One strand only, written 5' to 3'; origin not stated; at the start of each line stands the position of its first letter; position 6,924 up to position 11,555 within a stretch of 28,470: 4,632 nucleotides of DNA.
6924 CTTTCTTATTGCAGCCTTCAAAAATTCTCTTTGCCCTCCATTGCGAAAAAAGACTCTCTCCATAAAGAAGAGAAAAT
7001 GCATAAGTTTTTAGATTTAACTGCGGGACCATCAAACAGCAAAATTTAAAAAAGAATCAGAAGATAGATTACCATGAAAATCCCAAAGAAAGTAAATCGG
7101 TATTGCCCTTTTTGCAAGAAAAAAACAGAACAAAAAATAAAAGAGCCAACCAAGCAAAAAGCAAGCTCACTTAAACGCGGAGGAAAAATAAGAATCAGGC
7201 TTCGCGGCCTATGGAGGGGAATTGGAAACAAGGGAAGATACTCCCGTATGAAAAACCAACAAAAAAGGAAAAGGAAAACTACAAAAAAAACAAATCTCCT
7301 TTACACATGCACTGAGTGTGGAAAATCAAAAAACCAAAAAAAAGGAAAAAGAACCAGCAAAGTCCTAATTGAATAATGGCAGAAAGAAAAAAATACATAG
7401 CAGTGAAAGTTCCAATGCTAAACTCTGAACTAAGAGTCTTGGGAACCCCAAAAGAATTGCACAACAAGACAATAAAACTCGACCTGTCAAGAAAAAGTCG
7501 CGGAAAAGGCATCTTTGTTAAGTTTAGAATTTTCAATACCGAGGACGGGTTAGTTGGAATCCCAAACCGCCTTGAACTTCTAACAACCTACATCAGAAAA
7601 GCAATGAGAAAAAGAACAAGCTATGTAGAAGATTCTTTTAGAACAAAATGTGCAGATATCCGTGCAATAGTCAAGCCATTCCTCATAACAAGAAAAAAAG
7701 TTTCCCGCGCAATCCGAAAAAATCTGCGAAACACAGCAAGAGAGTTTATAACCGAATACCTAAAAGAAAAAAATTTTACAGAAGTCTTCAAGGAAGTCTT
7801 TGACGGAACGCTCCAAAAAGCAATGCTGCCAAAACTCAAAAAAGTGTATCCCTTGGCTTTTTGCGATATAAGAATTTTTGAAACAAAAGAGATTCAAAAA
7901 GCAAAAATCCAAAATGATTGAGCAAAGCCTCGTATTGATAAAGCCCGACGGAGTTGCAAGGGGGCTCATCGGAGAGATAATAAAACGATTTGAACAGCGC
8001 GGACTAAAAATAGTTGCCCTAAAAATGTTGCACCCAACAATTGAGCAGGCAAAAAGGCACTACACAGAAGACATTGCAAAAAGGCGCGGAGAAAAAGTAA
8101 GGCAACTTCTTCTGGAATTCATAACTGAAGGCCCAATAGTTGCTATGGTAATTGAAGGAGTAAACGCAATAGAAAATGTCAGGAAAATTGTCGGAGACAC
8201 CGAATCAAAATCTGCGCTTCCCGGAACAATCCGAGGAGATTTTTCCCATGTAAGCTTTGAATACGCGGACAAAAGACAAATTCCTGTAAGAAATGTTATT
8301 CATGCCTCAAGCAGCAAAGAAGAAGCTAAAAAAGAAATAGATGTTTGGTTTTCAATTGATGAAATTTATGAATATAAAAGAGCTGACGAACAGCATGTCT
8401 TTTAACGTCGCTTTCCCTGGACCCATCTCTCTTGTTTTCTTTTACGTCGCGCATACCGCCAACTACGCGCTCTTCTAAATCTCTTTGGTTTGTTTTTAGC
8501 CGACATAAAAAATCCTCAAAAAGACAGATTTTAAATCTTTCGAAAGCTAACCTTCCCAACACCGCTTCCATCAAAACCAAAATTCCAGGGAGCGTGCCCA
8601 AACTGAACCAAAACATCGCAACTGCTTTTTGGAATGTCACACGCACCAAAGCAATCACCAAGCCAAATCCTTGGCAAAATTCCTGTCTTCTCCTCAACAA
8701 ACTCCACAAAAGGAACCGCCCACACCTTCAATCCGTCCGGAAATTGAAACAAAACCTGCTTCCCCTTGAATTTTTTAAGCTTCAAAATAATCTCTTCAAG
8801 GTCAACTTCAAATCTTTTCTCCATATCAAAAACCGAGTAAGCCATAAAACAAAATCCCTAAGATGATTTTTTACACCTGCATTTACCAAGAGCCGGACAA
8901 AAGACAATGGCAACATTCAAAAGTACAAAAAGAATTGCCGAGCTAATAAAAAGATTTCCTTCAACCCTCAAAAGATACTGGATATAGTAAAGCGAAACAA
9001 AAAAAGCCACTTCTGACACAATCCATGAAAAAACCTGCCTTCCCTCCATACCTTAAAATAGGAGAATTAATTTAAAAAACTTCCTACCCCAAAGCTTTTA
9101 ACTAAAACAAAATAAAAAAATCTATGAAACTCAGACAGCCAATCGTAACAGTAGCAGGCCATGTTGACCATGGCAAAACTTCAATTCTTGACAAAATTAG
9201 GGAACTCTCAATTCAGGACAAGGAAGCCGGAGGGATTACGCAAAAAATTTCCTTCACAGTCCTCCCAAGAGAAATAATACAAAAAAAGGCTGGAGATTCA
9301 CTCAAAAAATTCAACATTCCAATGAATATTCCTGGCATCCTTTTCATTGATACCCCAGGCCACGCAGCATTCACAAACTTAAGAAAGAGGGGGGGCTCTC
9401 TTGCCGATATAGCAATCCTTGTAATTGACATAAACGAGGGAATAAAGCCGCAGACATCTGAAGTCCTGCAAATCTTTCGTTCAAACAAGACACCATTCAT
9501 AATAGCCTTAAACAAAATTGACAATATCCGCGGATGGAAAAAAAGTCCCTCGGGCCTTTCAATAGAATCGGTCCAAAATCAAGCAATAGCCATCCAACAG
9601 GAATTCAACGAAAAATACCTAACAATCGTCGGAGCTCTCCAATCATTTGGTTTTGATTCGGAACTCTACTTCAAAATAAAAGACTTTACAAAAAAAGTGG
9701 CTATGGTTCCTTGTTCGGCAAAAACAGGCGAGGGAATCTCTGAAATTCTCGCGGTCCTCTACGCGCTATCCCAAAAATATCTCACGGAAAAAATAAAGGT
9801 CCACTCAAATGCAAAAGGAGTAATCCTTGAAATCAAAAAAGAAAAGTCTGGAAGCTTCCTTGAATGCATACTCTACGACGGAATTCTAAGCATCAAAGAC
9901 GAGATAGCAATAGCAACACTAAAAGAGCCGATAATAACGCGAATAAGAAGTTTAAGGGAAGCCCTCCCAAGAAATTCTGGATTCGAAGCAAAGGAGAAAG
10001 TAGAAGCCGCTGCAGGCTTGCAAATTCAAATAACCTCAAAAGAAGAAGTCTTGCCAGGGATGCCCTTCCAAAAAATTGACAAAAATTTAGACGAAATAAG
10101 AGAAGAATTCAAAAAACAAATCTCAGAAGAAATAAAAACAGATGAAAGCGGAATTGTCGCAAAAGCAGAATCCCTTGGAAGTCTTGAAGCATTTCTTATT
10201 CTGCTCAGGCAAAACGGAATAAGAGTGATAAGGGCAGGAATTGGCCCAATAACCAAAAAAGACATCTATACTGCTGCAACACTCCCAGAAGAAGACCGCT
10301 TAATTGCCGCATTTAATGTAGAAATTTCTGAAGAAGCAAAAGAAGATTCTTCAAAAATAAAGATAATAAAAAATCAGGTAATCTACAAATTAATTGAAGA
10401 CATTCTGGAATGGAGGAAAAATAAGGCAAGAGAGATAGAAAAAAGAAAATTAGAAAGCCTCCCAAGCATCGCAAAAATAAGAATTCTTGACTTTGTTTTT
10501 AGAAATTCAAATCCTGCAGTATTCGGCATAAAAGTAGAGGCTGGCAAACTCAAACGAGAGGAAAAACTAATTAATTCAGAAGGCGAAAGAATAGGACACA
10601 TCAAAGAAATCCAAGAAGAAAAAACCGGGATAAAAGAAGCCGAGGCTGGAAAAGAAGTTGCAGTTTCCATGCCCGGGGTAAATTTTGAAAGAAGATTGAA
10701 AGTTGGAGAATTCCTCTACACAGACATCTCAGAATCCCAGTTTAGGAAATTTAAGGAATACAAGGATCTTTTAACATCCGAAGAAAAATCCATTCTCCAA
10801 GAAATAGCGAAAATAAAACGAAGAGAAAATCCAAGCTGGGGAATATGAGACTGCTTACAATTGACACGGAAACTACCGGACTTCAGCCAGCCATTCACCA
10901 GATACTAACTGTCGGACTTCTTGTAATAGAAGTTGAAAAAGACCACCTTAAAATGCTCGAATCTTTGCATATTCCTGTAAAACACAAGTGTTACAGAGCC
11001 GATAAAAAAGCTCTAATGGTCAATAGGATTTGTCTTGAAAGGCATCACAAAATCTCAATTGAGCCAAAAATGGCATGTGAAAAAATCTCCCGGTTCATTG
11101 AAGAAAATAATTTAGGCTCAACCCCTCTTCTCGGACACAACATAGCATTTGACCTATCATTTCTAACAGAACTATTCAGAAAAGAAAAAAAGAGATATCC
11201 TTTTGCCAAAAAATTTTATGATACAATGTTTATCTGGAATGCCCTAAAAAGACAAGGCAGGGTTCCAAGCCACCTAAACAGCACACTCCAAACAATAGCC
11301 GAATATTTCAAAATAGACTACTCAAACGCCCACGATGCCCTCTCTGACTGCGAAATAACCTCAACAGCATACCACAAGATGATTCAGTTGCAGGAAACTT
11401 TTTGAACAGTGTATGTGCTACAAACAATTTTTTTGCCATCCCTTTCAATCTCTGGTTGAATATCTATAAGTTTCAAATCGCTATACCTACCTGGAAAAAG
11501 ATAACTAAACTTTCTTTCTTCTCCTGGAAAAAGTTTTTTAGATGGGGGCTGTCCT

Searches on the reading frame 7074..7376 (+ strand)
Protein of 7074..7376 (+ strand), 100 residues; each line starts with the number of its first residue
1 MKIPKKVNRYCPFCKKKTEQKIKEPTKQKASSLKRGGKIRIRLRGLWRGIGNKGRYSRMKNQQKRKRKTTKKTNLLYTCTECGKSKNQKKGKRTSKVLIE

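Call 10: search_protein_families(library=pfam, proteins=[window:7074-7376:+], max_evalue=0.01)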
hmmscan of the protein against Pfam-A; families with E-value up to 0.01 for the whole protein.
window:7074-7376:+ (100 aa): 1 family
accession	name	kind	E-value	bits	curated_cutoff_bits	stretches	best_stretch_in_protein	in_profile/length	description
PF00935.25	Ribosomal_L44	-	9.1e-07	29.6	25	1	18-98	3-74/76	Ribosomal protein L44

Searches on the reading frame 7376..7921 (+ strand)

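Call 10: search_protein_families(library=pfam, proteins=[window:7376-7921:+], max_evalue=0.01)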
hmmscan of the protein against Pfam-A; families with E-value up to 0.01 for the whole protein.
window:7376-7921:+ (181 aa): 1 family
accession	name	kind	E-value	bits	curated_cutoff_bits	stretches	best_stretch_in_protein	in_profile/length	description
PF01015.23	Ribosomal_S3Ae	-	7.7e-14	52.1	29.3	1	45-167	60-184/191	Ribosomal S3Ae family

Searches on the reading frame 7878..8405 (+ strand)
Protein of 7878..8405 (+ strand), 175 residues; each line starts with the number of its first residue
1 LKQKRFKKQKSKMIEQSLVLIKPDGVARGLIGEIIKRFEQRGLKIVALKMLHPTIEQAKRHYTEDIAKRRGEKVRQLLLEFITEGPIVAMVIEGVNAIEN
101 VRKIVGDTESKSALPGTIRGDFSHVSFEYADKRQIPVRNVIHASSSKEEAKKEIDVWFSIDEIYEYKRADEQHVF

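Call 10: search_protein_families(library=pfam, proteins=[window:7878-8405:+], max_evalue=0.01)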
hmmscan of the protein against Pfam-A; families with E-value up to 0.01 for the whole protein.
window:7878-8405:+ (175 aa): 1 family
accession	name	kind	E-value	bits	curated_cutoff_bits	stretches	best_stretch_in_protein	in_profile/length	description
PF00334.24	NDK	-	4.9e-44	149.9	27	1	15-163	1-135/135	Nucleoside diphosphate kinase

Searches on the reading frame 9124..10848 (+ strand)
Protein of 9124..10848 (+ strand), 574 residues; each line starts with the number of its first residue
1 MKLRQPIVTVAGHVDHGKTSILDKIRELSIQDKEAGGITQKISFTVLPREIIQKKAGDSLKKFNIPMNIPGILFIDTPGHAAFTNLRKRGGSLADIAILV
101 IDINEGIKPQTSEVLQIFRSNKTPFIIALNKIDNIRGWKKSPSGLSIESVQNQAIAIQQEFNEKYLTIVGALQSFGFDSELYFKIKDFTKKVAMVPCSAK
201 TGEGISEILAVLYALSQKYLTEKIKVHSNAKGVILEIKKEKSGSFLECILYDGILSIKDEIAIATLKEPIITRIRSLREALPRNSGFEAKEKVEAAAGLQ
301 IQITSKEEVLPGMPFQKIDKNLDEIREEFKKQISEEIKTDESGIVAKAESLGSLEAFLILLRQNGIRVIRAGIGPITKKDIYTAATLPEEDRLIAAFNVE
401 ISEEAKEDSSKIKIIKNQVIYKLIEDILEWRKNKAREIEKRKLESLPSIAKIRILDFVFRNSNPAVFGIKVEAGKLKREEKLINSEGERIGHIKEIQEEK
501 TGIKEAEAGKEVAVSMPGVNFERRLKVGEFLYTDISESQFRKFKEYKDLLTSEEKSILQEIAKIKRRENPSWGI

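Call 10: search_protein_families(library=pfam, proteins=[window:9124-10848:+], max_evalue=0.01)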
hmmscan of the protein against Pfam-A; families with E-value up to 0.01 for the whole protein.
window:9124-10848:+ (574 aa): 5 families
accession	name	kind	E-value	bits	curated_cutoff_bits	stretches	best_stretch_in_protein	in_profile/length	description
PF00009.33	GTP_EFTU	-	4.3e-36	124.7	26.5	1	7-215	5-185/188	Elongation factor Tu GTP binding domain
PF14578.12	GTP_EFTU_D4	-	1.4e-19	70.2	23.8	1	451-532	4-86/86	Elongation factor Tu domain 4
PF11987.13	IF-2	-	4.3e-16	59.3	27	1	326-427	12-116/117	Translation-initiation factor 2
PF01926.29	MMR_HSR1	-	1.1e-07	32.4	21.9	1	8-131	2-113/113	50S ribosome-binding GTPase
PF03144.31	GTP_EFTU_D2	-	2.1e-07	31.7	30.3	0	466-529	3-70/73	Elongation factor Tu domain 2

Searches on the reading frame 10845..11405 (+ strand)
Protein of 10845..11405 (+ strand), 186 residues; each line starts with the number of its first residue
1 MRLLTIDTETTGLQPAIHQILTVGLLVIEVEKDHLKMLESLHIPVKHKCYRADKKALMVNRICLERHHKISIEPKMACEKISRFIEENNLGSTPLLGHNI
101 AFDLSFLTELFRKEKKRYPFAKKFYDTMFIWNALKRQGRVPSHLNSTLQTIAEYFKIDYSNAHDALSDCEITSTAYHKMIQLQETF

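Call 10: search_protein_families(library=pfam, proteins=[window:10845-11405:+], max_evalue=0.01)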
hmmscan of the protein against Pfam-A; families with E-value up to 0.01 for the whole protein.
window:10845-11405:+ (186 aa): 4 families
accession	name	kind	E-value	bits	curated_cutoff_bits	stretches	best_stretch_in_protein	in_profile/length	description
PF00929.31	RNase_T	-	4.3e-15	57.1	24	1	5-173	2-161/164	Exonuclease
PF16473.11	Rv2179c-like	-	2.3e-05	24.6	27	1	75-174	81-171/177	3'-5' exoribonuclease Rv2179c-like domain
PF13482.12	RNase_H_2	-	5.7e-05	23.5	22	0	6-32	3-29/165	RNase_H superfamily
PF21762.3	DEDDh_C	-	0.00036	21.2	27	1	82-178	97-187/188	DNA polymerase III subunit epsilon-like, C-terminal domain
